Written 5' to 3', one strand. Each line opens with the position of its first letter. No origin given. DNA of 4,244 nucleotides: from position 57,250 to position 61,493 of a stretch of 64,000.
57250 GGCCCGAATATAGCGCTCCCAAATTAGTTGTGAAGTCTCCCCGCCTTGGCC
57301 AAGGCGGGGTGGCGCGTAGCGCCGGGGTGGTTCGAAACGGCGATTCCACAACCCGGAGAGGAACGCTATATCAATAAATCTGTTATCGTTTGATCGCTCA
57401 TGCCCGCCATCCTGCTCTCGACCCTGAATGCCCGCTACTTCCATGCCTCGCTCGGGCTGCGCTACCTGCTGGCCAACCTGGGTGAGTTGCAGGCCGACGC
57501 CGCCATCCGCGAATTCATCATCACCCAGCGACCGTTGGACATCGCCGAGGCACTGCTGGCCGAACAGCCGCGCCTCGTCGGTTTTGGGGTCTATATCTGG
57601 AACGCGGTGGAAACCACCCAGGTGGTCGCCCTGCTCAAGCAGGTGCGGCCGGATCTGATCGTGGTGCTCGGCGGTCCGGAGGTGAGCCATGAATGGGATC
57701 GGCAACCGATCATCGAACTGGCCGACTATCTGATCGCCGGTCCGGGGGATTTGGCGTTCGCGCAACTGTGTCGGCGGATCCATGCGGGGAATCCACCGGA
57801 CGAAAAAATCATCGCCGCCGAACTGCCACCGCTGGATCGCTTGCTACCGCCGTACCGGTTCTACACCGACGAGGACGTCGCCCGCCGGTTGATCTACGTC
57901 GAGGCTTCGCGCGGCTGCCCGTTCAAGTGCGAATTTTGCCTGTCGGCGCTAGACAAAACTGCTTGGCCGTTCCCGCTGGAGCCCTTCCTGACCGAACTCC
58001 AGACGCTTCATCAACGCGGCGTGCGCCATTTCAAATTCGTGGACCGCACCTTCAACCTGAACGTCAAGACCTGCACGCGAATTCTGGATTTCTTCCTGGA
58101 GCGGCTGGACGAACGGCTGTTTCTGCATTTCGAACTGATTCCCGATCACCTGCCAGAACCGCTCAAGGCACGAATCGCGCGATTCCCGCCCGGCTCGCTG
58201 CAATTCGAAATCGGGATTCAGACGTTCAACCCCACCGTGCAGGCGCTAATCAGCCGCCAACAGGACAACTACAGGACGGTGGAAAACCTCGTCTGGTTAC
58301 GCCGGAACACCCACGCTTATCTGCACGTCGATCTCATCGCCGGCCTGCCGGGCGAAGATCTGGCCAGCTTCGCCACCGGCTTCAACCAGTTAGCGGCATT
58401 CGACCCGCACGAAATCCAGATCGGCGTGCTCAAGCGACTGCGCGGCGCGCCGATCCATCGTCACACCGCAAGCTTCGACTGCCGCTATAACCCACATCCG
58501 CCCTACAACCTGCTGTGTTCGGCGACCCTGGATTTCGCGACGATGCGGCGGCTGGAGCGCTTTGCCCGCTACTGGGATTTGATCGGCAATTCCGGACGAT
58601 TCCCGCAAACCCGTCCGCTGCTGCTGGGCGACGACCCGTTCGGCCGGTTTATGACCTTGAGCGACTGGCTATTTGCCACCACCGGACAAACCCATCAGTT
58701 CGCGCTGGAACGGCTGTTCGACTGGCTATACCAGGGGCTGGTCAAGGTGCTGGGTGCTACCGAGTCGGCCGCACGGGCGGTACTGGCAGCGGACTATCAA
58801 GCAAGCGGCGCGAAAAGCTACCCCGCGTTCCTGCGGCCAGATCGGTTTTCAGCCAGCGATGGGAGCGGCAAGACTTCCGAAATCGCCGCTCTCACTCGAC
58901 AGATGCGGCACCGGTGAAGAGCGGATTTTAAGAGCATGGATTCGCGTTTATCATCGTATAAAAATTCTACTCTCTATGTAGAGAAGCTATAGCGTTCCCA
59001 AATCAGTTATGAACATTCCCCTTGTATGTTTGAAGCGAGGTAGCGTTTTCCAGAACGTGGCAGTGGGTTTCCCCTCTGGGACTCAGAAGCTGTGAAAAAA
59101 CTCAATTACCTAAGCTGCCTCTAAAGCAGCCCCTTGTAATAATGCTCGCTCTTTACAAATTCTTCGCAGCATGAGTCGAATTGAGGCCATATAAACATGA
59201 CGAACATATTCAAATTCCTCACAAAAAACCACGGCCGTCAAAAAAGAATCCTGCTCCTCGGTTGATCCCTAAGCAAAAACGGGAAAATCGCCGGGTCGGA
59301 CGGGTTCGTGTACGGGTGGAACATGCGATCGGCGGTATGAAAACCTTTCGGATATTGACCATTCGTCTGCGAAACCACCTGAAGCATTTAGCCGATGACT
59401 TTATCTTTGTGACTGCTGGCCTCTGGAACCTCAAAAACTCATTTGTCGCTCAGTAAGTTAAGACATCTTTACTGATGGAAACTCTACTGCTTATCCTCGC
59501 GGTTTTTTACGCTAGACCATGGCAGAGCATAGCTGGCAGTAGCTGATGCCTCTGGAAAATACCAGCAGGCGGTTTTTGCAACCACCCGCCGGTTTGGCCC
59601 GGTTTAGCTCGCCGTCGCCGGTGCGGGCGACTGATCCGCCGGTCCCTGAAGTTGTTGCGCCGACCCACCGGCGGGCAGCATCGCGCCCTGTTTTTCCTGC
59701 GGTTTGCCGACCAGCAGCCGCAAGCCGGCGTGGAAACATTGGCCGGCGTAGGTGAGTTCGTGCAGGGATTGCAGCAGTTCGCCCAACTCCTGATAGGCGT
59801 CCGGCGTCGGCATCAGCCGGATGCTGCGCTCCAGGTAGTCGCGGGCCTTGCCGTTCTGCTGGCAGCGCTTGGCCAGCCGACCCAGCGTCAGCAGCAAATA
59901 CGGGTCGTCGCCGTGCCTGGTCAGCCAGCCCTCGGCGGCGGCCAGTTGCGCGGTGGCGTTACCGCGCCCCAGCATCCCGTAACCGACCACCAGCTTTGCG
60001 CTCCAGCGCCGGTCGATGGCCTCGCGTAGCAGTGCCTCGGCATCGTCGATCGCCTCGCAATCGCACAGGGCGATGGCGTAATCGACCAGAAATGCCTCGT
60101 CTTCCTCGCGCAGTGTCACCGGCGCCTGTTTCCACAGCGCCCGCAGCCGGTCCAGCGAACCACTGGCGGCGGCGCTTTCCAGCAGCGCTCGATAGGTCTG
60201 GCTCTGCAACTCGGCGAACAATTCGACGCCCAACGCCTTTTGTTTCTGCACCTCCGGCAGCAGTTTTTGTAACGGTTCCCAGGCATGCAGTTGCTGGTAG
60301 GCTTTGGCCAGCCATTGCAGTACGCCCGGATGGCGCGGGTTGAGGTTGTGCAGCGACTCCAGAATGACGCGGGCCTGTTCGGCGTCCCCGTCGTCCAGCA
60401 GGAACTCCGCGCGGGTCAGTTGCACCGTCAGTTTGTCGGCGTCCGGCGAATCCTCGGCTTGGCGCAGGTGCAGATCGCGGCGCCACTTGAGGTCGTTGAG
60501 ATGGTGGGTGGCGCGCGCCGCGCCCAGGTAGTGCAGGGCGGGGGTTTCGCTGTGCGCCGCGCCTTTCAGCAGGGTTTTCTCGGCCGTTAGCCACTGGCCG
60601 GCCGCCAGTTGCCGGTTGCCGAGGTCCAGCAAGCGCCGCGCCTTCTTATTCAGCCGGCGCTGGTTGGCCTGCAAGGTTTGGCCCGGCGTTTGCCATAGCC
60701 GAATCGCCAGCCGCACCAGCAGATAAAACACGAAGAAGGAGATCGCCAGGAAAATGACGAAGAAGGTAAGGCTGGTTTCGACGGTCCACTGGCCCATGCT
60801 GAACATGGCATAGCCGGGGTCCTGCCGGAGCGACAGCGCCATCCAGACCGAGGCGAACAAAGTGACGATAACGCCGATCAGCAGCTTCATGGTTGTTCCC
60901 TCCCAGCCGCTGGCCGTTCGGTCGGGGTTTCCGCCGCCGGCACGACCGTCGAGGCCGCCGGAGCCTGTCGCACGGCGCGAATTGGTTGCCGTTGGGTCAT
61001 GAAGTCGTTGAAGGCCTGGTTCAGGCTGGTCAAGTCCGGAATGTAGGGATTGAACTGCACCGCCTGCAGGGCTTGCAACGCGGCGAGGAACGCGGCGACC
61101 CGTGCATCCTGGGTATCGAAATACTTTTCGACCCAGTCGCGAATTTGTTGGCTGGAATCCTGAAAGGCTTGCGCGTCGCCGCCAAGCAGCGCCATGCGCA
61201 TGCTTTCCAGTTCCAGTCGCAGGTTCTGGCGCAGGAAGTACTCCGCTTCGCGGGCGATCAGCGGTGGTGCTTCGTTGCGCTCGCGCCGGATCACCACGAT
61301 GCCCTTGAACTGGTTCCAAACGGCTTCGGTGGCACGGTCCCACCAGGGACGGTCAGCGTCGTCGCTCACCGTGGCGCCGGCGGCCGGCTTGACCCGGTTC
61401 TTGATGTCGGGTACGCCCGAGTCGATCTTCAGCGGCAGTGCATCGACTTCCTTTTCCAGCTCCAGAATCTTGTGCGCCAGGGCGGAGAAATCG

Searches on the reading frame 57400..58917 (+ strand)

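Call 30: search_protein_families(library=pfam, proteins=[window:57400-58917:+], max_evalue=0.00001)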
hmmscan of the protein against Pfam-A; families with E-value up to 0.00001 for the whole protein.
window:57400-58917:+ (505 aa): 3 families
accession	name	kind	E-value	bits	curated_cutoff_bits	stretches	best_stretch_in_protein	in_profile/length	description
PF02310.24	B12-binding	-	7.5e-14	52.1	32.1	1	10-123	7-120/121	B12 binding domain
PF04055.27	Radical_SAM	-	5e-11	43.5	29.5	1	168-324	2-159/166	Radical SAM superfamily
PF13311.11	DUF4080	-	7.2e-09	36.5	22.9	1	358-480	2-127/188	Protein of unknown function (DUF4080)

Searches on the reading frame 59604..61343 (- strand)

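Call 30: search_protein_families(library=pfam, proteins=[window:59604-61343:-], max_evalue=0.00001)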
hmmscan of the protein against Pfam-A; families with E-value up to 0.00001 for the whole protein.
window:59604-61343:- (579 aa): 2 families
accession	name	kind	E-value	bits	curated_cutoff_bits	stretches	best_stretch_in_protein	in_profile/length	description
PF07219.19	HemY_N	-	1.9e-25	89.5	31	1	177-281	1-105/107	HemY protein N-terminus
PF13428.12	TPR_14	-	3.3e-06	27.7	23.5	0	307-348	3-44/44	Tetratricopeptide repeat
